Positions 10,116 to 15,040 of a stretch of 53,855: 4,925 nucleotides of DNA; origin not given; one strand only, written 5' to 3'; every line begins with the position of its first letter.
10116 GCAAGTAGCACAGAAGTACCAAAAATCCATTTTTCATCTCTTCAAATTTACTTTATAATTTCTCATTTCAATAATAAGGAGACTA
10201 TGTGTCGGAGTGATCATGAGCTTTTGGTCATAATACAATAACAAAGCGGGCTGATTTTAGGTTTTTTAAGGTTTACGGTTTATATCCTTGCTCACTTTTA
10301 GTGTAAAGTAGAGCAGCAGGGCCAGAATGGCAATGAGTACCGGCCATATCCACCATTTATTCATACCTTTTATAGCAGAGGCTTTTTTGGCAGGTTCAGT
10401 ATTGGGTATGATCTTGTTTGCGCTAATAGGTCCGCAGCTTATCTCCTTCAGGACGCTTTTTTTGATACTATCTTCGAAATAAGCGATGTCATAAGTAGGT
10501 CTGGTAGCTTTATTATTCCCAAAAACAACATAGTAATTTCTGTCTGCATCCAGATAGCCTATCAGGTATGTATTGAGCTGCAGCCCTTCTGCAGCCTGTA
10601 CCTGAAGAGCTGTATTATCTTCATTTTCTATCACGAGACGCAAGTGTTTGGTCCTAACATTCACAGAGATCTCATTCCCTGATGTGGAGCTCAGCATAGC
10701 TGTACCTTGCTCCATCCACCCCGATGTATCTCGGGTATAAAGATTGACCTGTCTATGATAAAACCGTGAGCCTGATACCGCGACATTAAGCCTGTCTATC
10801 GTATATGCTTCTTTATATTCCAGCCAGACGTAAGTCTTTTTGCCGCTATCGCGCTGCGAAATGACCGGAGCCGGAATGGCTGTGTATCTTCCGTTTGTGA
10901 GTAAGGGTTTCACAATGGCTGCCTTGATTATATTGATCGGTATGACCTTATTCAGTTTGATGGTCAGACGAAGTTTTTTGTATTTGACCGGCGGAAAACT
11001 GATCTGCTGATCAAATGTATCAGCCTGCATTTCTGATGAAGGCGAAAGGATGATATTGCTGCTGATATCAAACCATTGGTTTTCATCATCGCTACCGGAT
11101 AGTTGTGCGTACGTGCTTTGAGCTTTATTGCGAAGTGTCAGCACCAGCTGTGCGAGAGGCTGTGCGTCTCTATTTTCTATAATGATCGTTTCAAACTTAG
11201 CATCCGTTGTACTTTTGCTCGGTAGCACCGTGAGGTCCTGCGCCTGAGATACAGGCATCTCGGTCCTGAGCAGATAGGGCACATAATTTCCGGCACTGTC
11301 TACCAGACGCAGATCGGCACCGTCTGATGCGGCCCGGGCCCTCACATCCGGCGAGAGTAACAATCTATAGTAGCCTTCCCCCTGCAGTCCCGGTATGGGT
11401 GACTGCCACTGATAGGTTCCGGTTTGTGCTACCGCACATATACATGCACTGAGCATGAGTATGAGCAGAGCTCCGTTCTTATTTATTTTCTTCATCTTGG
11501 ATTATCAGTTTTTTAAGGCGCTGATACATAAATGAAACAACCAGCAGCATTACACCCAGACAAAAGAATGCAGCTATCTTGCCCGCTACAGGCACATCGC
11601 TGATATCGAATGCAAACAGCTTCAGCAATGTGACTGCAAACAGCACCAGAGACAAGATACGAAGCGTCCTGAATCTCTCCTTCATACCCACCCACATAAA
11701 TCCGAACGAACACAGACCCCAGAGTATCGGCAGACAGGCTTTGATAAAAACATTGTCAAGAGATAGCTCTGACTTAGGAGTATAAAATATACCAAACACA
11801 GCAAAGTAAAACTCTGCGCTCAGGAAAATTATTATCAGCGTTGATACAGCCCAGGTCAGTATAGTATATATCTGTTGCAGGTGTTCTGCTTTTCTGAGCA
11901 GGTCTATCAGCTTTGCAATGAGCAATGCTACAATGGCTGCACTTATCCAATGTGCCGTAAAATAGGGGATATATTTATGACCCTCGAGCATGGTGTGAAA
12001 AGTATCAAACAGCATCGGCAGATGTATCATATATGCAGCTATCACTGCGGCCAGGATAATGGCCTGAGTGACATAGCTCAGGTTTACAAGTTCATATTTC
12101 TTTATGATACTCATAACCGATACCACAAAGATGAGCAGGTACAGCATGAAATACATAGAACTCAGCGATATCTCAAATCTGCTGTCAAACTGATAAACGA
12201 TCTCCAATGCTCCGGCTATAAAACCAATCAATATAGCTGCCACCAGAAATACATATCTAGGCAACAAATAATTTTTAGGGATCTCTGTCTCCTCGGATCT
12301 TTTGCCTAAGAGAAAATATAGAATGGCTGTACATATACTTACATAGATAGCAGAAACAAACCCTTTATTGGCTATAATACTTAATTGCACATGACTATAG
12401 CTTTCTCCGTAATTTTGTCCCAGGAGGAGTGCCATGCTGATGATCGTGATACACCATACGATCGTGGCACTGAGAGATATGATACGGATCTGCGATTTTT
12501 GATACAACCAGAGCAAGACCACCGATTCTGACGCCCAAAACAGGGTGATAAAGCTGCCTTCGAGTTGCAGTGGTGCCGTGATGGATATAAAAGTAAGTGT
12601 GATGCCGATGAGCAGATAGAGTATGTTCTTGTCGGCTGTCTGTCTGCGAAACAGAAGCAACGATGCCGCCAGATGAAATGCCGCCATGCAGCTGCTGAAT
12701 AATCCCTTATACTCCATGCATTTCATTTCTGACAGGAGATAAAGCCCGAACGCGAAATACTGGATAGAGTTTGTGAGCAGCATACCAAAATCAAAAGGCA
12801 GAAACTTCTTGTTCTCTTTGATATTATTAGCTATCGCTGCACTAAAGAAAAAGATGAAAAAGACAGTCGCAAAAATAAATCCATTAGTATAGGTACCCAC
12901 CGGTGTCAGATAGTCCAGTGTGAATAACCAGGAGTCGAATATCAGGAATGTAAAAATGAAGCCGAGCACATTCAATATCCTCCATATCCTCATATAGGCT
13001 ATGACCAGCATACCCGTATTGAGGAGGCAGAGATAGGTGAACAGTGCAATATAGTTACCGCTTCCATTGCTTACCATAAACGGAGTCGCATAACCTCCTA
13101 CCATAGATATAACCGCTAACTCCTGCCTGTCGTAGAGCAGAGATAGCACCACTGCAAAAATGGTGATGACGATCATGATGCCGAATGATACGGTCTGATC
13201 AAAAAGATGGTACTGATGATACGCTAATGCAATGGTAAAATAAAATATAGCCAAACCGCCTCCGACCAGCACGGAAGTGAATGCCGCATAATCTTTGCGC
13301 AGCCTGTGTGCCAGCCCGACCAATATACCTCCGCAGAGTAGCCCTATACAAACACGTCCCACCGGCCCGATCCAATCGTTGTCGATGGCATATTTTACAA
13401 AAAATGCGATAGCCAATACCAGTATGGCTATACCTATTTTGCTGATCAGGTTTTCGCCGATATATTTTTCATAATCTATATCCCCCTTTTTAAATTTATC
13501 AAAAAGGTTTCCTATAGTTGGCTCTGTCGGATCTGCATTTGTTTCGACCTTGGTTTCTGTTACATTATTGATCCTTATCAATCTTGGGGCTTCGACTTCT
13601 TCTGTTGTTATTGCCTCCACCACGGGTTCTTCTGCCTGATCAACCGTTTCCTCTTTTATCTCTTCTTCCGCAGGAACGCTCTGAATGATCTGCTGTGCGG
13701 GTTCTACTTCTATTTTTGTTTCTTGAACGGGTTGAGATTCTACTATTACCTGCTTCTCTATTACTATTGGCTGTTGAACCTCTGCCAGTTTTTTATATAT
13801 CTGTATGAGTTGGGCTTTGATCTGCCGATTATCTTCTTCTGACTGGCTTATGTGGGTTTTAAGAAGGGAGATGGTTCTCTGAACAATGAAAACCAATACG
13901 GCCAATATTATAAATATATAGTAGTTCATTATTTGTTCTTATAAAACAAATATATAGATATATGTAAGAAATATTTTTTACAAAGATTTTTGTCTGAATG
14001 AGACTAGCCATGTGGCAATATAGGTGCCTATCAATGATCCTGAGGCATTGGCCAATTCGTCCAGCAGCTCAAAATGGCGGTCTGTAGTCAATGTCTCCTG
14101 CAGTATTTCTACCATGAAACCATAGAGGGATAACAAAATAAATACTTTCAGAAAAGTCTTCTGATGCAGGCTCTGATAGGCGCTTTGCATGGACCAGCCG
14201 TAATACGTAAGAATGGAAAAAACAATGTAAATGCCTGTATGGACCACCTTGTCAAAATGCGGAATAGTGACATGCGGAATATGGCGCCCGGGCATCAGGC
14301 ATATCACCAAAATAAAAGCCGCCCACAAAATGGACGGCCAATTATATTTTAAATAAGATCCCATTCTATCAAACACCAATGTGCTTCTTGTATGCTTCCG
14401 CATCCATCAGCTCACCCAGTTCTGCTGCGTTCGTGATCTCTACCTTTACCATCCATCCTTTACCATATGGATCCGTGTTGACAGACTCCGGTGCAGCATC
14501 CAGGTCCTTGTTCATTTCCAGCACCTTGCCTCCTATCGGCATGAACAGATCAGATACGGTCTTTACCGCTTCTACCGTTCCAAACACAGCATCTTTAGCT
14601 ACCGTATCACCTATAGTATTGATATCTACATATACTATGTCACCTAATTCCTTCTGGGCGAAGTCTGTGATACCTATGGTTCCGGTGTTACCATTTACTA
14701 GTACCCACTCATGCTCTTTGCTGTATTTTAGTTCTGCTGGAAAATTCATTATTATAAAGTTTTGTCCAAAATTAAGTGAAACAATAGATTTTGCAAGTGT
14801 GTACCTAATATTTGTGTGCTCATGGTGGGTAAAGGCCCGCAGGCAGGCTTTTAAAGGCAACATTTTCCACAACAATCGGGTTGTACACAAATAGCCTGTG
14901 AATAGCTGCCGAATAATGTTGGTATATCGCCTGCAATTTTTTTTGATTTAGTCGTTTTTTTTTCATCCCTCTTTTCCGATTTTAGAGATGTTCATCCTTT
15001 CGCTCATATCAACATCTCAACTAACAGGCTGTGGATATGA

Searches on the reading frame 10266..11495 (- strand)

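Call 28: search_protein_families(library=pfam, proteins=[window:10266-11495:-])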
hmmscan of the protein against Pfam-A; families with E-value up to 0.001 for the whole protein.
window:10266-11495:- (409 aa): 2 families
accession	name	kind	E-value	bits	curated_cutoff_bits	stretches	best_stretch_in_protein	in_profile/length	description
PF13163.11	DUF3999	-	9.5e-12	45.3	30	1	102-397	115-420/424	Protein of unknown function (DUF3999)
PF00754.31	F5_F8_type_C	-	0.00023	21.7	28.2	0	96-181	30-114/127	F5/8 type C domain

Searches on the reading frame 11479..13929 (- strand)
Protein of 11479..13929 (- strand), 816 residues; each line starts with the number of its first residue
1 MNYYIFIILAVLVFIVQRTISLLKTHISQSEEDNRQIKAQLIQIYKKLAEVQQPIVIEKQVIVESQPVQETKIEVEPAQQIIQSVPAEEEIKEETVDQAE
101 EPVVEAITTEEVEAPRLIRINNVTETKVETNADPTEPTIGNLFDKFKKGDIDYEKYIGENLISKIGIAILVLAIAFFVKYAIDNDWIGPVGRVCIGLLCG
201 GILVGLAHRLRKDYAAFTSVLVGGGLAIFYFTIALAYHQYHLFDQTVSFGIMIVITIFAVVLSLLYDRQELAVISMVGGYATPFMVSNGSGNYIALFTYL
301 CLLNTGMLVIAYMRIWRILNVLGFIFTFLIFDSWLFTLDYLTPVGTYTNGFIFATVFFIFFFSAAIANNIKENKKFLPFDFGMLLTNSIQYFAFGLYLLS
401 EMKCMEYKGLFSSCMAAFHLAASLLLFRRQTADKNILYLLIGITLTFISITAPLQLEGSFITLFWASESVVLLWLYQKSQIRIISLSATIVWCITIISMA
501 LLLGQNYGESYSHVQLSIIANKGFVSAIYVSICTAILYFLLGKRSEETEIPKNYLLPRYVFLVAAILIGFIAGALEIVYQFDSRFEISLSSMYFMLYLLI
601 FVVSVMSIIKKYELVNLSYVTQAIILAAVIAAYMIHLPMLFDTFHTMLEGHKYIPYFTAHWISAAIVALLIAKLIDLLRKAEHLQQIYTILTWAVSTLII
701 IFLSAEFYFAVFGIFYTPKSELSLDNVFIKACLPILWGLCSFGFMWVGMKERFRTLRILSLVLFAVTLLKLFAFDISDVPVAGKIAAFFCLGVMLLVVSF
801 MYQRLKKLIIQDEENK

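Call 28: search_protein_families(library=pfam, proteins=[window:11479-13929:-])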
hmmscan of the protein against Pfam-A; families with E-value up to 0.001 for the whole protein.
window:11479-13929:- (816 aa): 1 family
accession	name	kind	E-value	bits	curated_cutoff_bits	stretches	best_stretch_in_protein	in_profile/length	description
PF10101.14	DUF2339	-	3.1e-89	300.9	33.6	1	158-805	1-659/659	Predicted membrane protein (DUF2339)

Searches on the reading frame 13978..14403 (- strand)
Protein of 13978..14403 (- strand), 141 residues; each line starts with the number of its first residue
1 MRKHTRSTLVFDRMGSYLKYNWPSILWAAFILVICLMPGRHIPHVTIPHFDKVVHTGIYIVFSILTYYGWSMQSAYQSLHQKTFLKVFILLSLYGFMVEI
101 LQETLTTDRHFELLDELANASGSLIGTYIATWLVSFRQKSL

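Call 28: search_protein_families(library=pfam, proteins=[window:13978-14403:-])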
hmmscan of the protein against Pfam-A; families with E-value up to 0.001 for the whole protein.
window:13978-14403:- (141 aa): 1 family
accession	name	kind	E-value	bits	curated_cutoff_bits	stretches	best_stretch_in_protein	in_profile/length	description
PF04892.17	VanZ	-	2.6e-05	25.3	30.1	1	50-132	56-124/126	VanZ like family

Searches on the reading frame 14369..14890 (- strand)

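Call 28: search_protein_families(library=pfam, proteins=[window:14369-14890:-])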
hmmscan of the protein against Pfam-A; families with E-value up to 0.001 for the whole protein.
window:14369-14890:- (173 aa): 1 family
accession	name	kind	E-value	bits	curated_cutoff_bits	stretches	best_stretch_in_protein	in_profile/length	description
PF01597.25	GCV_H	-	5.3e-42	143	22.2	1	54-170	1-118/122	Glycine cleavage H-protein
